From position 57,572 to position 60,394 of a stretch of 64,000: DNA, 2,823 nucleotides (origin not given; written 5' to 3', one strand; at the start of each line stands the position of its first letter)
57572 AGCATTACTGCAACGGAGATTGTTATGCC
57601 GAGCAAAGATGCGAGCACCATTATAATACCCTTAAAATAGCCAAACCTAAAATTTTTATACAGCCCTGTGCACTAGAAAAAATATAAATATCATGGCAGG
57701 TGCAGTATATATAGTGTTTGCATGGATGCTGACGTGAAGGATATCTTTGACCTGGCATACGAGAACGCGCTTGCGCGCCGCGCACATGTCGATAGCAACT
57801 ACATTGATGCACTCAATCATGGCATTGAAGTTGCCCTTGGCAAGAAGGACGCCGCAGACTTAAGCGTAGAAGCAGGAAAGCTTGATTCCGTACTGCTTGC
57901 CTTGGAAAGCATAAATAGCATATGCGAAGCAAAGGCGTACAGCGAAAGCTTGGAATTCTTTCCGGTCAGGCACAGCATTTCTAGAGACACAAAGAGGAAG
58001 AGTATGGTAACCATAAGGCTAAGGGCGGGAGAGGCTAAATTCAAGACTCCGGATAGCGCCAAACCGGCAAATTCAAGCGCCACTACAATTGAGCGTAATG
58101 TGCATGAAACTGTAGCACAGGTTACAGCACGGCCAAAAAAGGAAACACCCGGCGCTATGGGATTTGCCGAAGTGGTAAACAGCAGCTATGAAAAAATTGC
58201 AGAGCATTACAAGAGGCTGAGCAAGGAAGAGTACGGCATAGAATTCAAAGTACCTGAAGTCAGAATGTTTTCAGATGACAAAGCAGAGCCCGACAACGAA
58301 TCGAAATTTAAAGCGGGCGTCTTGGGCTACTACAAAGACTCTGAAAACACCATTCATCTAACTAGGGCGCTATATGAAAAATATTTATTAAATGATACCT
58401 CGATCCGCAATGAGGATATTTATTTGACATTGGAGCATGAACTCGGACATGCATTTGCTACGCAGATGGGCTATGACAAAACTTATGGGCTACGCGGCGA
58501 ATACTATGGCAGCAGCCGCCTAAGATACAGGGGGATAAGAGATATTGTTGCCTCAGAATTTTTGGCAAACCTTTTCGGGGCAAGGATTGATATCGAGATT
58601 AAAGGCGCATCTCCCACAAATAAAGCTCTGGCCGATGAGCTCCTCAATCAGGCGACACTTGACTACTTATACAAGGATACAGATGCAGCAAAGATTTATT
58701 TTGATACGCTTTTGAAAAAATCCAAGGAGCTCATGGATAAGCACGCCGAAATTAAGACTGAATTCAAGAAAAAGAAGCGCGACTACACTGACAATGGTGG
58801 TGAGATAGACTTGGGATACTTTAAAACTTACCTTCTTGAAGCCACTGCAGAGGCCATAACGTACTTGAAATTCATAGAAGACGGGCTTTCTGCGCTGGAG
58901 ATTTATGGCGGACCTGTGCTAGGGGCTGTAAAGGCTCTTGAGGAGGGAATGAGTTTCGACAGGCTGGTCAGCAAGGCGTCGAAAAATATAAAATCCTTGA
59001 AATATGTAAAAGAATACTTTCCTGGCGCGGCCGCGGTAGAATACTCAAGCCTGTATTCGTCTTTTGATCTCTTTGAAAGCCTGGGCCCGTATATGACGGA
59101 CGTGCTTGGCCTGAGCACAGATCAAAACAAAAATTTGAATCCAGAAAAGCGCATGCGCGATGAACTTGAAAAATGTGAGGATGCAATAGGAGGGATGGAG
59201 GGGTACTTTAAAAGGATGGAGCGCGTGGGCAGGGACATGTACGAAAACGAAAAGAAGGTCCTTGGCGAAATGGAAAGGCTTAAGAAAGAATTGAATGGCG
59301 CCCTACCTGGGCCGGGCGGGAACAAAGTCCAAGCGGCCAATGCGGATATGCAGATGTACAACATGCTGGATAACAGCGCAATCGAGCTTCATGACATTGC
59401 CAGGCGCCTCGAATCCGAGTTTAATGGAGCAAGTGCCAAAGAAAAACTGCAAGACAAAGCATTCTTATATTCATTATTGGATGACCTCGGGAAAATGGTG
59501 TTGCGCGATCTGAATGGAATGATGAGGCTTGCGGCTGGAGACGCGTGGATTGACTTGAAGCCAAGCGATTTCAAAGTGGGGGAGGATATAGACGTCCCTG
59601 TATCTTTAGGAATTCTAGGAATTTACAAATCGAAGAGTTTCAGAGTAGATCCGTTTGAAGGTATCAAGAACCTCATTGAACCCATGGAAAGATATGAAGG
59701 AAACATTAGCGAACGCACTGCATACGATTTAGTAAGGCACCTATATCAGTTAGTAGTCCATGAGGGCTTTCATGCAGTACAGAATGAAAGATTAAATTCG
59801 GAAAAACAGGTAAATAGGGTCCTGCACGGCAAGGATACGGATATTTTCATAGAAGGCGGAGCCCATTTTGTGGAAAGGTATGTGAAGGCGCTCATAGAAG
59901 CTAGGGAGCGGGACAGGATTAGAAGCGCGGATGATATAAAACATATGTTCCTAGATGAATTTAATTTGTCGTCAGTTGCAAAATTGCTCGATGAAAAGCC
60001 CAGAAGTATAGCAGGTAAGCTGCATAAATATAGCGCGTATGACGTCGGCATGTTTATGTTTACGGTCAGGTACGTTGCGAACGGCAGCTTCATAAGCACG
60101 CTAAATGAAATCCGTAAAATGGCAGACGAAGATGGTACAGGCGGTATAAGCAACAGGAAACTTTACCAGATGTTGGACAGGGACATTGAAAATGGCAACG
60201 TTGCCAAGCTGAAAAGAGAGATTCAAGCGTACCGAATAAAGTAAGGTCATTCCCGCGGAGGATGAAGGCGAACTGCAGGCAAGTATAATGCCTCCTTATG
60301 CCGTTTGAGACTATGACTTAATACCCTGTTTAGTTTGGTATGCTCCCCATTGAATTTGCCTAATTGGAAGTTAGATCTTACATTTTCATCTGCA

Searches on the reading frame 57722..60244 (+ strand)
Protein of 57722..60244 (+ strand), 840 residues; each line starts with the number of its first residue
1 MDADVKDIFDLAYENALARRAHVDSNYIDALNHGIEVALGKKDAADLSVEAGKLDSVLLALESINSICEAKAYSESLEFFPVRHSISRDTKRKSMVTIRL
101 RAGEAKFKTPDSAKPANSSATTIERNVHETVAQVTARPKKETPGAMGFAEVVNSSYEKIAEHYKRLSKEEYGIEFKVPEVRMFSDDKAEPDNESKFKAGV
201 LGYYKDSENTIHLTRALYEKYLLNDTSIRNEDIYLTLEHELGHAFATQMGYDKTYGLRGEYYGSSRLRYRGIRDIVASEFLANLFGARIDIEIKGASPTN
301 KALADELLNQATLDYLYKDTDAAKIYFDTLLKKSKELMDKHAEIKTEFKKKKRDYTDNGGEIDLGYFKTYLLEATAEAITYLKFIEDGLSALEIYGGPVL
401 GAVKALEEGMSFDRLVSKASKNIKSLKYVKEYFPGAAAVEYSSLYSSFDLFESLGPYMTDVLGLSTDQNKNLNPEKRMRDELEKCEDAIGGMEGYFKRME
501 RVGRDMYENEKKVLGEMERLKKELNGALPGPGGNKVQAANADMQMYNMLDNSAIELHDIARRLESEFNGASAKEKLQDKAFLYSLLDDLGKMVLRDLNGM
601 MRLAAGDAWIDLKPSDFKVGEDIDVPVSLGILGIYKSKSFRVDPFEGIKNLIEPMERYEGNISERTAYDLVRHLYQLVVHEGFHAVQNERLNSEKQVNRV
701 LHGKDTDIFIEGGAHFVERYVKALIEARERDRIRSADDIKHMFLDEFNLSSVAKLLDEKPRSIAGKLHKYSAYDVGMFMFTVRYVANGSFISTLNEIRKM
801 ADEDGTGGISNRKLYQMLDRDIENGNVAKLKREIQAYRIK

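Call 40: find_encoding_contigs(protein=window:57722-60244:+, flank=10000, max_places=4)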
Protein window:57722-60244:+ (840 aa): 23 contigs read that carry it; 4 places shown.
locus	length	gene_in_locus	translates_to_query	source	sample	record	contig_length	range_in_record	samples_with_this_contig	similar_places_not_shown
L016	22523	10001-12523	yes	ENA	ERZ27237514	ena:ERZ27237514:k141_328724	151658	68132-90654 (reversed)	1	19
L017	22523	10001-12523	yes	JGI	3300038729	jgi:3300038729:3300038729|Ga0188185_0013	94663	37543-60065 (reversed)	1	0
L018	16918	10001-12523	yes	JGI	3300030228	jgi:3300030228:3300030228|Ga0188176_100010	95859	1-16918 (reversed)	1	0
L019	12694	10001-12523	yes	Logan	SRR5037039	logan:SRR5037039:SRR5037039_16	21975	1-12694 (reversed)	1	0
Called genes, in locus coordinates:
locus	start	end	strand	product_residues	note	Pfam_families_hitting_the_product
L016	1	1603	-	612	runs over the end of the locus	-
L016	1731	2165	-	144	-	-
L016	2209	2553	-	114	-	-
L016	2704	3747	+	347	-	PF22700:MVD-like_N (weak), PF00288:GHMP_kinases_N, PF08544:GHMP_kinases_C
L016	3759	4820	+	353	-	PF22700:MVD-like_N, PF00288:GHMP_kinases_N, PF18376:MDD_C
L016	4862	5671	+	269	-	PF00696:AA_kinase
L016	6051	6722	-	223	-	PF00702:Hydrolase, PF13419:HAD_2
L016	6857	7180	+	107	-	-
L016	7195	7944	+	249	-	-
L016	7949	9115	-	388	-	PF07690:MFS_1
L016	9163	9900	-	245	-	-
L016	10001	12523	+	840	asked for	-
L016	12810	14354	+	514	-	-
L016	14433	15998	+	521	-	-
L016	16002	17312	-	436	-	PF12704:MacB_PCD, PF02687:FtsX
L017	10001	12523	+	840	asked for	-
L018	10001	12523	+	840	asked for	-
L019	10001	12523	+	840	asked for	-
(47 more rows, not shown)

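Call 59: search_protein_families(library=pfam, proteins=[window:57722-60244:+], max_evalue=0.01)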
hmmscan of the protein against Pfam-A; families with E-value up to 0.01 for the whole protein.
window:57722-60244:+ (840 aa): 0 families
